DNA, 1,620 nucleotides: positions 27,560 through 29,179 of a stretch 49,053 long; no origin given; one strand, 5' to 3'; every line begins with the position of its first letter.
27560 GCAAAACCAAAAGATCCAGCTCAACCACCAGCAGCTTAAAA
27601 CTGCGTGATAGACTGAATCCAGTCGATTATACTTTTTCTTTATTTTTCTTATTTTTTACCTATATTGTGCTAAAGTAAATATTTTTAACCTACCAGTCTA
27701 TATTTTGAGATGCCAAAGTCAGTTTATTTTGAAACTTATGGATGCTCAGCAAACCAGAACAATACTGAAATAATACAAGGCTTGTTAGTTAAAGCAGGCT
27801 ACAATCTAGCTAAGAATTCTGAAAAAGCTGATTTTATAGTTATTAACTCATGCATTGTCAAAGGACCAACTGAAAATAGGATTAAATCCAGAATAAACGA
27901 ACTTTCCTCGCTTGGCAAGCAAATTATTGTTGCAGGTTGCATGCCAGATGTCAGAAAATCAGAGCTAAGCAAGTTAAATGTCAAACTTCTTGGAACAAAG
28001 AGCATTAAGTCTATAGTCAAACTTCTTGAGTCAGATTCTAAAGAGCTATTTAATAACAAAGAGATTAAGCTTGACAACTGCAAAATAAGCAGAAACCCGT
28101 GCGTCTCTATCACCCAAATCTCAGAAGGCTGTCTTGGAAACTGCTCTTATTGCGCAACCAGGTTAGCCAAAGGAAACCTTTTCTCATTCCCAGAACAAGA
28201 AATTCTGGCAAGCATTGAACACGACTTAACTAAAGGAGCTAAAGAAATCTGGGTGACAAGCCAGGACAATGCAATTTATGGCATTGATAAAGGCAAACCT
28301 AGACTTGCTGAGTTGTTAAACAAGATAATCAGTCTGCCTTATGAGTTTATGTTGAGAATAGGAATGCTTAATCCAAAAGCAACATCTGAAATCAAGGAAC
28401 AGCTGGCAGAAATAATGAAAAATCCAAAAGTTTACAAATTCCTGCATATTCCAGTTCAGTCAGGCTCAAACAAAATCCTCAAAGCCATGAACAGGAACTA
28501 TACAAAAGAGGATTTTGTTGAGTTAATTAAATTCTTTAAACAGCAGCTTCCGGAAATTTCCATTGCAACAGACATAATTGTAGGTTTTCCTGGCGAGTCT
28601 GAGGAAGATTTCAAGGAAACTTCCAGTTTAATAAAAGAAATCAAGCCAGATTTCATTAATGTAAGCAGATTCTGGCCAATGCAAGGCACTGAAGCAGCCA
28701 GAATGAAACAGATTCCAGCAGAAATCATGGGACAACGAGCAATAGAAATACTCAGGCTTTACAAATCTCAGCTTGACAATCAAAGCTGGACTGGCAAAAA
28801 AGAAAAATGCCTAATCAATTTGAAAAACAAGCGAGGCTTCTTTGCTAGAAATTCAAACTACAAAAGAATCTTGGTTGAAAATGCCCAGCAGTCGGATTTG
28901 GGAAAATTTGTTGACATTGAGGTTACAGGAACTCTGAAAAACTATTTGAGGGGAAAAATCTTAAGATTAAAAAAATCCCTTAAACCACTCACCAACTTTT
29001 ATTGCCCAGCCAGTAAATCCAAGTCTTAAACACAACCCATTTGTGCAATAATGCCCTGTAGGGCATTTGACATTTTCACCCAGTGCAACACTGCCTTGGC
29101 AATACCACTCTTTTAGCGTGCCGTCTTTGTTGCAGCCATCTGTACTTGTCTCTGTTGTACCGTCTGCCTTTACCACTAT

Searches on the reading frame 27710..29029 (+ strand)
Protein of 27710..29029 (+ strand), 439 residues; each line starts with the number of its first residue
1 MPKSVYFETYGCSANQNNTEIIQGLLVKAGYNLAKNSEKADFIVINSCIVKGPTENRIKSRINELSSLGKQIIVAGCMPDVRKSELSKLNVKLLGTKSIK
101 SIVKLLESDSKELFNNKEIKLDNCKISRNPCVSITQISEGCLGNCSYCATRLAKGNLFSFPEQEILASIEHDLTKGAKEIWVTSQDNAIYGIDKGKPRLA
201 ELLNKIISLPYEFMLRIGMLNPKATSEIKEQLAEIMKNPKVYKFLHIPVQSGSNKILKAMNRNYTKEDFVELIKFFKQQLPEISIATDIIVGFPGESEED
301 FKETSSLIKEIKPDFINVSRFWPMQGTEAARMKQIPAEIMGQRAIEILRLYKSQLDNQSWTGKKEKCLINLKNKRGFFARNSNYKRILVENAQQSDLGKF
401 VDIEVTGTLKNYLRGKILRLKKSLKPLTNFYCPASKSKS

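Call 7: search_protein_families(library=pfam, proteins=[window:27710-29029:+])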
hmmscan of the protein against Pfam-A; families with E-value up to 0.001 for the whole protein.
window:27710-29029:+ (439 aa): 3 families
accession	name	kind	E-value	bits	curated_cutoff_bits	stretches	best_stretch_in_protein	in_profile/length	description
PF00919.26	UPF0004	-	5.8e-23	81.2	27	1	5-90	2-90/98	Uncharacterized protein family UPF0004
PF04055.27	Radical_SAM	-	6.8e-22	78.8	29.5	1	137-307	3-165/166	Radical SAM superfamily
PF01938.26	TRAM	-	6.2e-07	29.6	21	1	375-418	19-61/61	TRAM domain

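Call 18: find_homologous_proteins(query=window:27710-29029:+, max_evalue=1e-60)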
Query window:27710-29029:+ (439 aa): 2290 proteins with E <= 1e-60 among 8000 candidates; the best 120 are listed.
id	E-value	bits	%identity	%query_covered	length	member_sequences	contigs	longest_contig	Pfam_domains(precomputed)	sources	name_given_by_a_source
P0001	3.6e-286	966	100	100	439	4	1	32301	PF04055.28,PF00919.27,PF01938.27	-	-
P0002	1.7e-250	849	86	100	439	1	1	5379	PF04055.28,PF00919.27,PF01938.27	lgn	-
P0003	2.1e-238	809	87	95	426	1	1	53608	PF04055.28,PF00919.27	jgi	jgi:MiaB-like tRNA modifying enzyme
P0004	1.2e-212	724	77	95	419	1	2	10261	PF04055.28,PF00919.27,PF01938.27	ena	-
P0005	2.8e-203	693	73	95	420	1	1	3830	PF04055.28,PF00919.27,PF01938.27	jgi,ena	-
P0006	1.0e-200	685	71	95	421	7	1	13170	PF04055.28,PF00919.27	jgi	-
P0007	8.6e-193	659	70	95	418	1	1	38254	PF04055.28,PF00919.27,PF01938.27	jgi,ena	-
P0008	1.6e-156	539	59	94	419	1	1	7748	PF04055.28,PF00919.27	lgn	-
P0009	8.0e-153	527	56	94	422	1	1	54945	PF04055.28,PF00919.27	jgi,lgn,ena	-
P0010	1.0e-152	527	57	94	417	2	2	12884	PF04055.28,PF00919.27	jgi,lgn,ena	-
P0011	3.0e-151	522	56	94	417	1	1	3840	PF04055.28,PF00919.27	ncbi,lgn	ncbi:MAG: tRNA (N(6)-L-threonylcarbamoyladenosine(37)-C(2))-methylthiotransferase [Candidatus Pacear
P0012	2.5e-150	519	58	94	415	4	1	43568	PF04055.28,PF00919.27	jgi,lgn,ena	-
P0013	2.9e-149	515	56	90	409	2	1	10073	PF04055.28,PF00919.27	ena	-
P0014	1.0e-132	461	52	95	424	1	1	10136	PF04055.28,PF00919.27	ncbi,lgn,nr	ncbi:tRNA (N(6)-L-threonylcarbamoyladenosine(37)-C(2))-methylthiotransferase [Candidatus Pacearchaeo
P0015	3.5e-127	443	53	95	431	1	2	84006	PF04055.28,PF00919.27,PF01938.27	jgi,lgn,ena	-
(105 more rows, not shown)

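Call 19: find_related_loci(query=window:27710-29029:+, collection=metagenome_contigs, flank=3000)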
Query window:27710-29029:+ (439 aa) in metagenome_contigs; peptide patterns used: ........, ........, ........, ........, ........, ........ (x = any residue, [..] = any of these).
234 stretches matched a pattern; 1 encode a relative of the query (tblastn E <= 1e-3); 1 distinct loci.
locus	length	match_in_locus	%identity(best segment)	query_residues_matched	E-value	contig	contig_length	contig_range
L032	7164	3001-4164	26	5-334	5e-31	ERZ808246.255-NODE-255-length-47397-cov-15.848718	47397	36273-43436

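Call 20: find_encoding_contigs(protein=P0002, flank=3000, max_places=3)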
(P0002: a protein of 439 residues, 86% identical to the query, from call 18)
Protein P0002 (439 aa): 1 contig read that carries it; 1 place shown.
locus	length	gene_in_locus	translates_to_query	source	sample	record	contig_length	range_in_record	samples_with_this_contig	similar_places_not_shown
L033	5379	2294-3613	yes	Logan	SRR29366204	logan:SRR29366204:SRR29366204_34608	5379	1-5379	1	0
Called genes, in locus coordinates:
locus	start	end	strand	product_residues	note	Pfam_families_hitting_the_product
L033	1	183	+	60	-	?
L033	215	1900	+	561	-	PF03485:Arg_tRNA_synt_N, PF00750:tRNA-synt_1d, PF05746:DALR_1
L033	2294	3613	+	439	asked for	PF00919:UPF0004, PF04055:Radical_SAM, PF01938:TRAM (faint)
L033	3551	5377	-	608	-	?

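Call 21: find_encoding_contigs(protein=P0003, flank=3000, max_places=3)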
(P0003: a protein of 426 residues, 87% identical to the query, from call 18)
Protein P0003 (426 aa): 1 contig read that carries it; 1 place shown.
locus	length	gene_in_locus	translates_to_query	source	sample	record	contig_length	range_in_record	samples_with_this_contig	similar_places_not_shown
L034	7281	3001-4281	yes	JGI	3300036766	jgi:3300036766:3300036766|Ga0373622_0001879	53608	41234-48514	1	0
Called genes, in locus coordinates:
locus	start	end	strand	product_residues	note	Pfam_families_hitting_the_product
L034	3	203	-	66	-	-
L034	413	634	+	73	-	PF18893:DUF5652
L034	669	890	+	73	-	-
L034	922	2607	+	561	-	PF03485:Arg_tRNA_synt_N, PF00750:tRNA-synt_1d, PF05746:DALR_1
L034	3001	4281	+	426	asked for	PF00919:UPF0004, PF04055:Radical_SAM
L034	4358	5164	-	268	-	PF01978:TrmB, PF11495:TrmB_EBD_N (faint), PF13091:PLDc_2 (weak)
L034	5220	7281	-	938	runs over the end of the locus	PF00133:tRNA-synt_1, PF01921:tRNA-synt_1f (faint), PF09334:tRNA-synt_1g, PF01406:tRNA-synt_1e, PF08264:Anticodon_1, PF19302:DUF5915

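Call 22: find_encoding_contigs(protein=P0004, flank=3000, max_places=3)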
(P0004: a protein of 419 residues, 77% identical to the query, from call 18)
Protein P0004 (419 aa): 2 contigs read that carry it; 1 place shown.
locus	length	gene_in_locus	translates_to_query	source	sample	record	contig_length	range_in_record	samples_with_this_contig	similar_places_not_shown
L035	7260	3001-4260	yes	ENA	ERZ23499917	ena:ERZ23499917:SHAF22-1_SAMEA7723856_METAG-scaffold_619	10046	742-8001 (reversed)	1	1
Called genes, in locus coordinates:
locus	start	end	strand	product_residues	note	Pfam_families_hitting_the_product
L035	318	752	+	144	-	-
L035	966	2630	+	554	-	PF03485:Arg_tRNA_synt_N, PF00750:tRNA-synt_1d, PF05746:DALR_1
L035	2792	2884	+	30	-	-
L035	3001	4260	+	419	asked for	PF00919:UPF0004, PF04055:Radical_SAM, PF01938:TRAM (faint)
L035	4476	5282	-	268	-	PF01978:TrmB, PF11495:TrmB_EBD_N (weak)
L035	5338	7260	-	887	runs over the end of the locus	?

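Call 23: find_encoding_contigs(protein=P0005, flank=3000, max_places=3)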
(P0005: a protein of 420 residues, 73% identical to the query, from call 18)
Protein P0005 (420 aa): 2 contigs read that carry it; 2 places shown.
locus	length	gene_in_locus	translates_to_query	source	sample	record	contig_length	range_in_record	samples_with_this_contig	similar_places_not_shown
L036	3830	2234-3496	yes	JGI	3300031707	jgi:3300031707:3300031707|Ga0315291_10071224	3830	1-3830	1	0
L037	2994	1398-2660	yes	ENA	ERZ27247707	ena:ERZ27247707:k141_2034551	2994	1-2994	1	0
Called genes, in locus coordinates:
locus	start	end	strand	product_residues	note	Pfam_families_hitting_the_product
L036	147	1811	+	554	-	PF03485:Arg_tRNA_synt_N, PF00750:tRNA-synt_1d, PF05746:DALR_1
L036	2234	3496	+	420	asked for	PF00919:UPF0004, PF04055:Radical_SAM, PF01938:TRAM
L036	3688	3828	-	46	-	?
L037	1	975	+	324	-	?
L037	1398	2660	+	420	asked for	PF00919:UPF0004, PF04055:Radical_SAM, PF01938:TRAM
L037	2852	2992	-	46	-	?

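Call 24: find_encoding_contigs(protein=P0006, flank=3000, max_places=3)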
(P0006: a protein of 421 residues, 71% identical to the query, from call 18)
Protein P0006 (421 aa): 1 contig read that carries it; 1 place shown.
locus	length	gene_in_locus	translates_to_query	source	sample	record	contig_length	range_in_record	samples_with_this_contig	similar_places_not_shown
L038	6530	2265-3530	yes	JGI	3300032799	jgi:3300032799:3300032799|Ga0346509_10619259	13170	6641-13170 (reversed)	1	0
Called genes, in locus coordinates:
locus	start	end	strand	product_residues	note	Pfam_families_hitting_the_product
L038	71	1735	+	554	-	PF03485:Arg_tRNA_synt_N, PF00750:tRNA-synt_1d, PF05746:DALR_1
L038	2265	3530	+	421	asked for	PF00919:UPF0004, PF04055:Radical_SAM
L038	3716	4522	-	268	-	PF01978:TrmB, PF11495:TrmB_EBD_N (weak)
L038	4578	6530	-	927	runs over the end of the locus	PF00133:tRNA-synt_1, PF09334:tRNA-synt_1g (faint), PF08264:Anticodon_1, PF19302:DUF5915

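Call 25: find_encoding_contigs(protein=P0007, flank=3000, max_places=3)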
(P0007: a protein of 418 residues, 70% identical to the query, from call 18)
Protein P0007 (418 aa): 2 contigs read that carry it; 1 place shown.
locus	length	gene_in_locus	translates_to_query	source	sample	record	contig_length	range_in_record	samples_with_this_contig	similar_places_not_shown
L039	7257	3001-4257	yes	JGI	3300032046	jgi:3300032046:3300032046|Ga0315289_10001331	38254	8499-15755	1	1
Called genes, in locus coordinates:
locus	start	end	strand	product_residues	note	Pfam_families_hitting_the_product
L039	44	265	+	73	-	PF18893:DUF5652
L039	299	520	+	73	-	PF26787:DUF8259 (weak)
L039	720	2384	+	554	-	PF03485:Arg_tRNA_synt_N, PF00750:tRNA-synt_1d, PF05746:DALR_1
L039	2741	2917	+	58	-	-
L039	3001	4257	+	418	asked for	PF00919:UPF0004, PF04055:Radical_SAM, PF01938:TRAM (weak)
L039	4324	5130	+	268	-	PF02163:Peptidase_M50 (faint)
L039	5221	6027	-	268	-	PF01978:TrmB, PF11495:TrmB_EBD_N (faint)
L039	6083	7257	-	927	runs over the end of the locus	PF00133:tRNA-synt_1, PF09334:tRNA-synt_1g (faint), PF08264:Anticodon_1, PF19302:DUF5915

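Call 36: find_encoding_contigs(protein=P0008, flank=3000, max_places=2)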
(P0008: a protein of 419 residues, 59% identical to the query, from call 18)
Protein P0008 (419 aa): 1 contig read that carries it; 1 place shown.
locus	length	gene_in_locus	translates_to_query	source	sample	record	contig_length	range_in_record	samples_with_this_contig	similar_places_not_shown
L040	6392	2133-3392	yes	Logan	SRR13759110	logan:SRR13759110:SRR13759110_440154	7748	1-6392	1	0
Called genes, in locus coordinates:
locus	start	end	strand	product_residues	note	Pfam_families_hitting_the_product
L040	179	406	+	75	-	-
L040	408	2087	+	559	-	PF03485:Arg_tRNA_synt_N, PF00750:tRNA-synt_1d, PF05746:DALR_1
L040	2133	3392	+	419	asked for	PF00919:UPF0004, PF04055:Radical_SAM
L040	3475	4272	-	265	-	PF01978:TrmB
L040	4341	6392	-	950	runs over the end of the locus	PF00133:tRNA-synt_1, PF09334:tRNA-synt_1g, PF01406:tRNA-synt_1e (weak), PF08264:Anticodon_1, PF19302:DUF5915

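Call 37: find_encoding_contigs(protein=P0012, flank=3000, max_places=2)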
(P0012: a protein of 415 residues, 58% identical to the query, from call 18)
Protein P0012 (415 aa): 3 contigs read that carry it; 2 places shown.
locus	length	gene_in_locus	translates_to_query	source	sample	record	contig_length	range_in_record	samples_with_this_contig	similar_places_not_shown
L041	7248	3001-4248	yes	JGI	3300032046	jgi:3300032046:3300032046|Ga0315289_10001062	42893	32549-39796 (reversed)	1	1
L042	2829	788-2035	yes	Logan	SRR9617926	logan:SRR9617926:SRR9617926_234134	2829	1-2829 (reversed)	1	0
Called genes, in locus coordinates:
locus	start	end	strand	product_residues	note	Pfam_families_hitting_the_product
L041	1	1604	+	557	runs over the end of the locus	PF03485:Arg_tRNA_synt_N, PF00750:tRNA-synt_1d, PF05746:DALR_1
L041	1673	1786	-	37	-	-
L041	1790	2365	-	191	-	PF04252:SFM1-like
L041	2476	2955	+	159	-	-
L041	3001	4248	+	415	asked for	PF00919:UPF0004, PF04055:Radical_SAM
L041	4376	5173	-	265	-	PF01978:TrmB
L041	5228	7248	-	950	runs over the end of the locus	PF00133:tRNA-synt_1, PF01406:tRNA-synt_1e (faint), PF09334:tRNA-synt_1g, PF08264:Anticodon_1, PF19302:DUF5915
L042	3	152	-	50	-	?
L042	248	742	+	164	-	-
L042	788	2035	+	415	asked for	PF00919:UPF0004, PF04055:Radical_SAM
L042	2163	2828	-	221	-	?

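Call 38: find_encoding_contigs(protein=P0009, flank=3000, max_places=2)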
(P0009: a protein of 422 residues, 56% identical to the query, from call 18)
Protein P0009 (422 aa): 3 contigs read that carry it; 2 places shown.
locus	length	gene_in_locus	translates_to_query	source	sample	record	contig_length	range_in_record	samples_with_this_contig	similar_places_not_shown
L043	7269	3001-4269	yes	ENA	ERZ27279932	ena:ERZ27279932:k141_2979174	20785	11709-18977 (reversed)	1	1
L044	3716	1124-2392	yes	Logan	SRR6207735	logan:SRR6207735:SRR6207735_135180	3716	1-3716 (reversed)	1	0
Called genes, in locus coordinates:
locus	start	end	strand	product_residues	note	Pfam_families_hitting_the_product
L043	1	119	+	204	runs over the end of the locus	PF22175:Ogg-HhH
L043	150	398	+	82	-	PF18893:DUF5652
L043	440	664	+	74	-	-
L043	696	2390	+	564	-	PF03485:Arg_tRNA_synt_N, PF00750:tRNA-synt_1d, PF05746:DALR_1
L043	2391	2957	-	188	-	PF04252:SFM1-like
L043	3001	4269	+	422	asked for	PF00919:UPF0004, PF04055:Radical_SAM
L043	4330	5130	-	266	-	PF01978:TrmB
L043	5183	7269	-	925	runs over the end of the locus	PF00133:tRNA-synt_1, PF09334:tRNA-synt_1g (faint), PF08264:Anticodon_1, PF19302:DUF5915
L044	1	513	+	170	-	?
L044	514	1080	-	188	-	PF04252:SFM1-like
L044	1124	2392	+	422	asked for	PF00919:UPF0004, PF04055:Radical_SAM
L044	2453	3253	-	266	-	PF01978:TrmB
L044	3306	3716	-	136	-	?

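Call 52: list_cluster_members(proteins=[P0001, P0006, P0002, P0003])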
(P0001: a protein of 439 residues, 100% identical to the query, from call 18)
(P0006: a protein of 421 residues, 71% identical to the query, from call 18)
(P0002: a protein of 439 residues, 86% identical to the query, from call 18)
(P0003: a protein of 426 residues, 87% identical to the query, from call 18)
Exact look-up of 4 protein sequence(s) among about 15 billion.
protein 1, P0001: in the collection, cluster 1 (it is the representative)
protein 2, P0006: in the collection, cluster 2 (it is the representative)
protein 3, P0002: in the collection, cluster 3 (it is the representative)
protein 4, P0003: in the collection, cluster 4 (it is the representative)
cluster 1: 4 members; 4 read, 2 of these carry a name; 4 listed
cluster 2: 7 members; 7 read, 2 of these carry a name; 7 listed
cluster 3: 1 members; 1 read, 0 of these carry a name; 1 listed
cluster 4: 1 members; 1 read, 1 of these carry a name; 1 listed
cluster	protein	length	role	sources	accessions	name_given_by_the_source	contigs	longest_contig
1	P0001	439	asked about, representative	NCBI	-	-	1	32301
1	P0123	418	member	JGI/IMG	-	MiaB-like tRNA modifying enzyme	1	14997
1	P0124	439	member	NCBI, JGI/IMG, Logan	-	-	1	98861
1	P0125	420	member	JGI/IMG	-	MiaB-like tRNA modifying enzyme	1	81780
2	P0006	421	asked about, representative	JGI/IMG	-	-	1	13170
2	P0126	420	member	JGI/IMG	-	MiaB-like tRNA modifying enzyme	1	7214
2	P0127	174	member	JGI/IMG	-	tRNA A37 methylthiotransferase MiaB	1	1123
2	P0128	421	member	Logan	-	-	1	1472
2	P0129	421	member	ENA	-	-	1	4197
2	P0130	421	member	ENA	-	-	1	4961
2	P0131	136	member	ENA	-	-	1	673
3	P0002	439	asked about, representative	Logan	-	-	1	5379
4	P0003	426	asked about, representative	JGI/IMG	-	MiaB-like tRNA modifying enzyme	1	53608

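Call 53: find_encoding_contigs(protein=P0123, flank=2500, max_places=2)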
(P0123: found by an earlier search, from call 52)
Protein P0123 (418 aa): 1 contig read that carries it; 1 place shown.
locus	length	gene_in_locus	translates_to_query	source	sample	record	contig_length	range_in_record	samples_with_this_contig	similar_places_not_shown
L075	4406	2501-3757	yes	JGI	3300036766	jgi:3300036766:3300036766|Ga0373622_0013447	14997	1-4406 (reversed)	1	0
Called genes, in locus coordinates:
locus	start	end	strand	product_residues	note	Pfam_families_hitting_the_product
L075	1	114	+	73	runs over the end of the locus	-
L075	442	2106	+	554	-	PF03485:Arg_tRNA_synt_N, PF00750:tRNA-synt_1d, PF01921:tRNA-synt_1f (faint), PF05746:DALR_1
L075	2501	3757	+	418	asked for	PF00919:UPF0004, PF04055:Radical_SAM, PF01938:TRAM (weak)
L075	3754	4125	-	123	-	-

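Call 54: find_encoding_contigs(protein=P0125, flank=2500, max_places=2)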
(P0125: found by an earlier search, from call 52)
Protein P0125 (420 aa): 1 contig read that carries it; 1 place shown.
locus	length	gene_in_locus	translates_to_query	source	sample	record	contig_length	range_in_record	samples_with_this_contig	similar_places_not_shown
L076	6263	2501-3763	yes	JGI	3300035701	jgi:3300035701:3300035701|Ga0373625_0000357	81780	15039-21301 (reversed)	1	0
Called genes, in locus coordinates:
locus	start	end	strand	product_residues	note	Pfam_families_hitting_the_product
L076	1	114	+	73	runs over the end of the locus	-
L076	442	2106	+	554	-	PF03485:Arg_tRNA_synt_N, PF00750:tRNA-synt_1d, PF01921:tRNA-synt_1f (faint), PF05746:DALR_1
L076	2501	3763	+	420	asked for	PF00919:UPF0004, PF04055:Radical_SAM, PF01938:TRAM (weak)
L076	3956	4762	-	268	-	PF01978:TrmB, PF11495:TrmB_EBD_N (weak), PF13091:PLDc_2 (faint)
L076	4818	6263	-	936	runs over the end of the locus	PF00133:tRNA-synt_1, PF01921:tRNA-synt_1f (faint), PF09334:tRNA-synt_1g, PF01406:tRNA-synt_1e, PF08264:Anticodon_1, PF19302:DUF5915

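Call 60: search_protein_representatives(alignment_id=A5)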
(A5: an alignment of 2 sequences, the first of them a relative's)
Query: 2 sequences, 34 profile positions. Proteins with E-value up to 0.001 (for the whole library): 3; up to 1e-10: 2; up to 1e-30: 0. The best 3 are listed.
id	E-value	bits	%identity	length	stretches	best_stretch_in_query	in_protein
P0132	1.0e-17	80.5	-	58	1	1-34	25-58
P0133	5.0e-15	71.9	-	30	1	1-34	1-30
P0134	1.7e-04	38.2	-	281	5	2-30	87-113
